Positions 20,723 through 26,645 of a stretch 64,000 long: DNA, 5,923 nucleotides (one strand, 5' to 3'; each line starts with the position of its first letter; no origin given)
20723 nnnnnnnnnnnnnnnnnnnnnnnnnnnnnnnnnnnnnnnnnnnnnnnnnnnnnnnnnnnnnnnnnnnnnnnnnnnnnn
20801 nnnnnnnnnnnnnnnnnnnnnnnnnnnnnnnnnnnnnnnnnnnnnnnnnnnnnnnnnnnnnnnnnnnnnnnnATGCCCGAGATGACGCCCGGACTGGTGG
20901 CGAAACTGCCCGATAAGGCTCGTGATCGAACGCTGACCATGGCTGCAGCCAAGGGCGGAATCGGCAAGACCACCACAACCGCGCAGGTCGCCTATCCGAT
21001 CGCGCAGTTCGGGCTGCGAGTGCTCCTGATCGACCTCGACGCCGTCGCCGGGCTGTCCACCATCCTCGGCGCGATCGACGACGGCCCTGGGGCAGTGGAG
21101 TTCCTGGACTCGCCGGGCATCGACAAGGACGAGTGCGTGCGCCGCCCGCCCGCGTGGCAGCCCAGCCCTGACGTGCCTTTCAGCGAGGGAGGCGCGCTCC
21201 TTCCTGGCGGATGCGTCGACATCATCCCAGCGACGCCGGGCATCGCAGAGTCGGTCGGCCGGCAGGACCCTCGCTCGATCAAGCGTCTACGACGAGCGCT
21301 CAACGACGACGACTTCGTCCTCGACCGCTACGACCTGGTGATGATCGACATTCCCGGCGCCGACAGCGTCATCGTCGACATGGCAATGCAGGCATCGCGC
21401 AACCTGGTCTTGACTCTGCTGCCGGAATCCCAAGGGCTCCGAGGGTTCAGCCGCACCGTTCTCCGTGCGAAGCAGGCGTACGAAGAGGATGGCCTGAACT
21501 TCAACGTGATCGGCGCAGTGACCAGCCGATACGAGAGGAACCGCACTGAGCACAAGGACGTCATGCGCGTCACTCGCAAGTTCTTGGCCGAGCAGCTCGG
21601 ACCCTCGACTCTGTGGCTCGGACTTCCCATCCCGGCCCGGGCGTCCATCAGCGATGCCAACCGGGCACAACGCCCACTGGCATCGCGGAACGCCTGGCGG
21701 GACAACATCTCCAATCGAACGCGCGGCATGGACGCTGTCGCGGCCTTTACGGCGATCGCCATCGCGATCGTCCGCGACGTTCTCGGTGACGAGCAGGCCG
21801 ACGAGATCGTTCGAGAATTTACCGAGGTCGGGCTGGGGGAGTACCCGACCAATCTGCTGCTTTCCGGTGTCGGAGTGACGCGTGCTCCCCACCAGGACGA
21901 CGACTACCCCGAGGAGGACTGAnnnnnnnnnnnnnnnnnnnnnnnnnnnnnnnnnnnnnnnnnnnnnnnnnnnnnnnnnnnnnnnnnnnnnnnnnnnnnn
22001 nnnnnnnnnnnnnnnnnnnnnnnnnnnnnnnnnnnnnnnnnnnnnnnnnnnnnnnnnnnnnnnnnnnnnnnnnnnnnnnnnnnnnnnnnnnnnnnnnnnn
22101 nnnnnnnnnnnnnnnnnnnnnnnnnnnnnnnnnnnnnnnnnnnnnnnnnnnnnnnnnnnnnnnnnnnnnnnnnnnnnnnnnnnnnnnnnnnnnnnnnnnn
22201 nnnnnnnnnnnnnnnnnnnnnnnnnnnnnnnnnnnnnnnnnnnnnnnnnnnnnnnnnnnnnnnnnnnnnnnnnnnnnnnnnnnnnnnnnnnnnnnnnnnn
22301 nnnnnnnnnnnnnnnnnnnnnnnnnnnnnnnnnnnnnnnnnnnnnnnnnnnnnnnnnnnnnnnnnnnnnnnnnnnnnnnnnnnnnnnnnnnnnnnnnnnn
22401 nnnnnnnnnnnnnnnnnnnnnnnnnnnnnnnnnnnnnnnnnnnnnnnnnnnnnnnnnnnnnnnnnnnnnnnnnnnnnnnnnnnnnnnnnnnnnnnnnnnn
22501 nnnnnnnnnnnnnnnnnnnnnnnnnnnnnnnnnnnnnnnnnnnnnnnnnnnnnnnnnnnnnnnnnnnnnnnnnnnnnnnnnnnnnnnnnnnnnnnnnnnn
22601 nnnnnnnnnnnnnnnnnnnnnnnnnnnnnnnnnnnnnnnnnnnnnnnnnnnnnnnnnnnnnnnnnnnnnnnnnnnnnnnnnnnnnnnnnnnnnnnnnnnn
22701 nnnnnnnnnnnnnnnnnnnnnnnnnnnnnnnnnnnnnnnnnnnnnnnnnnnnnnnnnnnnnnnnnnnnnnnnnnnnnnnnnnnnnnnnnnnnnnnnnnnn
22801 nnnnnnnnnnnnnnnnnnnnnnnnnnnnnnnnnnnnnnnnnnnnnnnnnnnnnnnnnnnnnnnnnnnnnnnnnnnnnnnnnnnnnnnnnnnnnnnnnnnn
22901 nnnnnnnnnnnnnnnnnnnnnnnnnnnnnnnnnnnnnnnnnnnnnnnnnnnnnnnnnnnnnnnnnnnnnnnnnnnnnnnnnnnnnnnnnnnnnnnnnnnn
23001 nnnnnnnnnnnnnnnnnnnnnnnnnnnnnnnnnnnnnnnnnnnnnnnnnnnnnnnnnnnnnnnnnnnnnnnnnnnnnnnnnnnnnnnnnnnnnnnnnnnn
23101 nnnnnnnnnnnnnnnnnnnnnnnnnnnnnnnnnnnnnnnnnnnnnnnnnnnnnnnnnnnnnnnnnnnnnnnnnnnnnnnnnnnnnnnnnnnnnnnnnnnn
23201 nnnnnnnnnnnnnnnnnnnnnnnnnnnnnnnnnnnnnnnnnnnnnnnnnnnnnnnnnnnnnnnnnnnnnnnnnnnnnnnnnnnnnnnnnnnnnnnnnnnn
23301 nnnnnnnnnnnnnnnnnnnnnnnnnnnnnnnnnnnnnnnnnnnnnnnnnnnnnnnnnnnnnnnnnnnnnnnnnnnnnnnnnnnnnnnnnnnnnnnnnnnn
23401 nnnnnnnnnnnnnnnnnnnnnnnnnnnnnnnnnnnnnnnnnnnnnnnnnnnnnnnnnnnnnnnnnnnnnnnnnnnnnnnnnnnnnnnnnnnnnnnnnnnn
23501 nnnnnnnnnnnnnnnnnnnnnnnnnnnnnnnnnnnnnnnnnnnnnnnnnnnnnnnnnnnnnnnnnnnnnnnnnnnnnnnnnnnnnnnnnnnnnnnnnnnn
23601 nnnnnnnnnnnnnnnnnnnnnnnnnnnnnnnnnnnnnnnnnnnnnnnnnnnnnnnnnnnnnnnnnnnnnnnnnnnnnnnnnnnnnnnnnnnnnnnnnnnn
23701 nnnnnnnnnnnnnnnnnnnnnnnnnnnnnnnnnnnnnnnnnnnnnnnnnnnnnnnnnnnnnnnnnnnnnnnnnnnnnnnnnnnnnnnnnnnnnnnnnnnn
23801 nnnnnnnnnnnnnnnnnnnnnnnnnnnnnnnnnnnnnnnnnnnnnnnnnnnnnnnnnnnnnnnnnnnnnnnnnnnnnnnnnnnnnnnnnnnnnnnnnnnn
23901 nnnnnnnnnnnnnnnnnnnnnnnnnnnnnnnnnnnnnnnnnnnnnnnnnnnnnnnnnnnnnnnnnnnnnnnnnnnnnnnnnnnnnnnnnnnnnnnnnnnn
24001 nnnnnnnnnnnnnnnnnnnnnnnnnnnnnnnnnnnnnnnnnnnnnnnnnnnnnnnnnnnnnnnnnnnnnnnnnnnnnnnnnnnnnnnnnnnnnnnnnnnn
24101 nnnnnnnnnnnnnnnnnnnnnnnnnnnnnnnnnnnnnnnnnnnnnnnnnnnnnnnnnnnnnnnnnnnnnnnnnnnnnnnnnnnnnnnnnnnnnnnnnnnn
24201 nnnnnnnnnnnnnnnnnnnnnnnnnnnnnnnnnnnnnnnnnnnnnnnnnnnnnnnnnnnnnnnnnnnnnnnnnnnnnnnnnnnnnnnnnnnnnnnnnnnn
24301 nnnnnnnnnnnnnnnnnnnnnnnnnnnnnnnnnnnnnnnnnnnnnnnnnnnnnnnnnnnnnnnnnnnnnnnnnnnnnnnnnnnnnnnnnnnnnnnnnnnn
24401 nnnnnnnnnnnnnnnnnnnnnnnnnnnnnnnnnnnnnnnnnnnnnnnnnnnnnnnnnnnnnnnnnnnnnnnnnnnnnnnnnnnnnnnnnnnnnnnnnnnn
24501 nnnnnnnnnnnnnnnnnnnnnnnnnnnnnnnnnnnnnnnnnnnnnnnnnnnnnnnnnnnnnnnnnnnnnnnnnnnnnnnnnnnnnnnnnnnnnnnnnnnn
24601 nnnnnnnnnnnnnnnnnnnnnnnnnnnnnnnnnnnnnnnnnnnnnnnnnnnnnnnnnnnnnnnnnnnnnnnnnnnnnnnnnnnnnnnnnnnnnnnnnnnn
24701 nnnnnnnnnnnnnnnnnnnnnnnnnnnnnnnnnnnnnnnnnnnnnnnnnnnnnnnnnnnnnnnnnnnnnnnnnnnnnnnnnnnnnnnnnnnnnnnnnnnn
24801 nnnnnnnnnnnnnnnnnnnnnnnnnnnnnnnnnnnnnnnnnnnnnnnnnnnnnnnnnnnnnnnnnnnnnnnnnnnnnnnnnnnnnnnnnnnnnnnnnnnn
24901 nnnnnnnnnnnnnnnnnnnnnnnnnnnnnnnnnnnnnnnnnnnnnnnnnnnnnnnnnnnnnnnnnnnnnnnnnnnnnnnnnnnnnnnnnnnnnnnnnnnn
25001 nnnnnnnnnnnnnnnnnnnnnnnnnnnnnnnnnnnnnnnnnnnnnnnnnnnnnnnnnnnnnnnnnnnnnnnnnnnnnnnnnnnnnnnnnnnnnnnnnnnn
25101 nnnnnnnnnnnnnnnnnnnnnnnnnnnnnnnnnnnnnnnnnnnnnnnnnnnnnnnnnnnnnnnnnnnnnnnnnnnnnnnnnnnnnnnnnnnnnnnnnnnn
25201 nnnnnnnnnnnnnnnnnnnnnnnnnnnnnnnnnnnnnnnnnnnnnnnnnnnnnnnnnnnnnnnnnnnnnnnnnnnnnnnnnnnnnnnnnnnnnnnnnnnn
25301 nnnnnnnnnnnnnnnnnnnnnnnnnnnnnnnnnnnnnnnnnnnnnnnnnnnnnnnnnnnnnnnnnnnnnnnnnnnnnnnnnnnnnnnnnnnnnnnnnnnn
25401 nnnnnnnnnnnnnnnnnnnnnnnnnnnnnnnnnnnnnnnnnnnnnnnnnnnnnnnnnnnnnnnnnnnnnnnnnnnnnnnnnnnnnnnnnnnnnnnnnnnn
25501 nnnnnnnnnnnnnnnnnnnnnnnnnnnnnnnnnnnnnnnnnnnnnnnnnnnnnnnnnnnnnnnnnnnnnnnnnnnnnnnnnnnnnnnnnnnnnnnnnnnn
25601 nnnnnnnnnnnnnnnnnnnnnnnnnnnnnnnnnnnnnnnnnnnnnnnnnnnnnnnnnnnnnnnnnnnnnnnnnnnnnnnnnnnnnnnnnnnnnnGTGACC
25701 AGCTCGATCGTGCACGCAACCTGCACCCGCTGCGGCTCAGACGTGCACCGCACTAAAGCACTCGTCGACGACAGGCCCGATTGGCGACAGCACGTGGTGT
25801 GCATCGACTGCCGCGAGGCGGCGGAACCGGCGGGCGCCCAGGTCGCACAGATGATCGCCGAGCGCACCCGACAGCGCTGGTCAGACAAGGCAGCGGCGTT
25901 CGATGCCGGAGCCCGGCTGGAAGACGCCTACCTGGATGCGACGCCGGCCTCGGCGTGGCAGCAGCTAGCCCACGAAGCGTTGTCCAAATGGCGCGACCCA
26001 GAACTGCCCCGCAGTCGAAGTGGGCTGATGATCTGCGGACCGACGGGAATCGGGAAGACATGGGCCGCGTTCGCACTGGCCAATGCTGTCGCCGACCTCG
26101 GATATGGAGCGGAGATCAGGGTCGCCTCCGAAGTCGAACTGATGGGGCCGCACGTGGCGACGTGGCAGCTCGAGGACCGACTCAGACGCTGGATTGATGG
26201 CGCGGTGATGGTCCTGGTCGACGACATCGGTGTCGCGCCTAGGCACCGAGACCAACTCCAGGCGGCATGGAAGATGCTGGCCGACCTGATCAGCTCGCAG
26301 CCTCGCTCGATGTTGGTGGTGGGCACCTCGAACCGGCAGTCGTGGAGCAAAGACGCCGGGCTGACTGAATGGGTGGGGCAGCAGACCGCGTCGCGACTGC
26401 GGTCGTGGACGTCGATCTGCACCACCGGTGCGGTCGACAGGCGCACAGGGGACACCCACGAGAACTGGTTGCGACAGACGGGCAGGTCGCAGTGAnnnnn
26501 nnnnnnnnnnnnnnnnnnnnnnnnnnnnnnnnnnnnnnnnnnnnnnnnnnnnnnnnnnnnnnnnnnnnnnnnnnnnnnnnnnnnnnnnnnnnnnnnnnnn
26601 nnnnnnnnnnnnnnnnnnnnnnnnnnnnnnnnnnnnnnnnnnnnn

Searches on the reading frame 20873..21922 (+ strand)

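Call 11: search_protein_families(library=pfam, proteins=[window:20873-21922:+], max_evalue=0.01)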
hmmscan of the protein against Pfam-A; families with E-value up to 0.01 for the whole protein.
window:20873-21922:+ (349 aa): 8 families
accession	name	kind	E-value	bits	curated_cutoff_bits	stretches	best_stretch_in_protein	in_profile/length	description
PF13614.12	AAA_31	-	1.1e-15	58.5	27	2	19-67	2-50/177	AAA domain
PF01656.29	CbiA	-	4.9e-14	52.8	25.4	1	22-264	2-120/125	CobQ/CobB/MinD/ParA nucleotide binding domain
PF09140.17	MipZ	-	1.7e-07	31.3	20.7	1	22-57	4-39/262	ATPase MipZ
PF10609.15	ParA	-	5.5e-06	26.4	27.1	1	20-60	5-44/246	NUBPL iron-transfer P-loop NTPase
PF02374.21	ArsA_ATPase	-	3.2e-05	23.7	24.3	1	23-66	5-48/305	Anion-transporting ATPase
PF06564.18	CBP_BcsQ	-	0.00014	21.9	21.3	1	21-57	4-40/234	Cellulose biosynthesis protein BcsQ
PF25199.1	nSTAND_NTPase5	-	0.00075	19.8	34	1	9-57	29-80/145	Novel STAND NTPase 5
PF00142.24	Fer4_NifH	-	0.009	16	25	0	26-59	7-40/271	4Fe-4S iron sulfur cluster binding proteins, NifH/frxC family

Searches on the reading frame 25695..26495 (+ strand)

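Call 12: search_protein_families(library=pfam, proteins=[window:25695-26495:+], max_evalue=0.01)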
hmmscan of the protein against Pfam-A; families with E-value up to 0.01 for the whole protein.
window:25695-26495:+ (266 aa): 6 families
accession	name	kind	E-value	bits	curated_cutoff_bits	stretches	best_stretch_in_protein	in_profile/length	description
PF01695.23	IstB_IS21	-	5e-07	29.9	24.1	1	107-214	91-194/238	IstB-like ATP binding protein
PF20720.3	nSTAND3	-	0.00016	21.8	27.2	1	111-213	20-111/155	Novel STAND NTPase 3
PF13401.12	AAA_22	-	0.00054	20.7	27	1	108-209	5-90/130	AAA domain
PF00004.35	AAA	-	0.0013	19.7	21.2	1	112-215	2-111/131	ATPase family associated with various cellular activities (AAA)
PF00910.28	RNA_helicase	-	0.005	17.7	21.5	0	112-205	2-81/105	RNA helicase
PF13481.12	AAA_25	-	0.0069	16.5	27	0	99-169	24-97/195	AAA domain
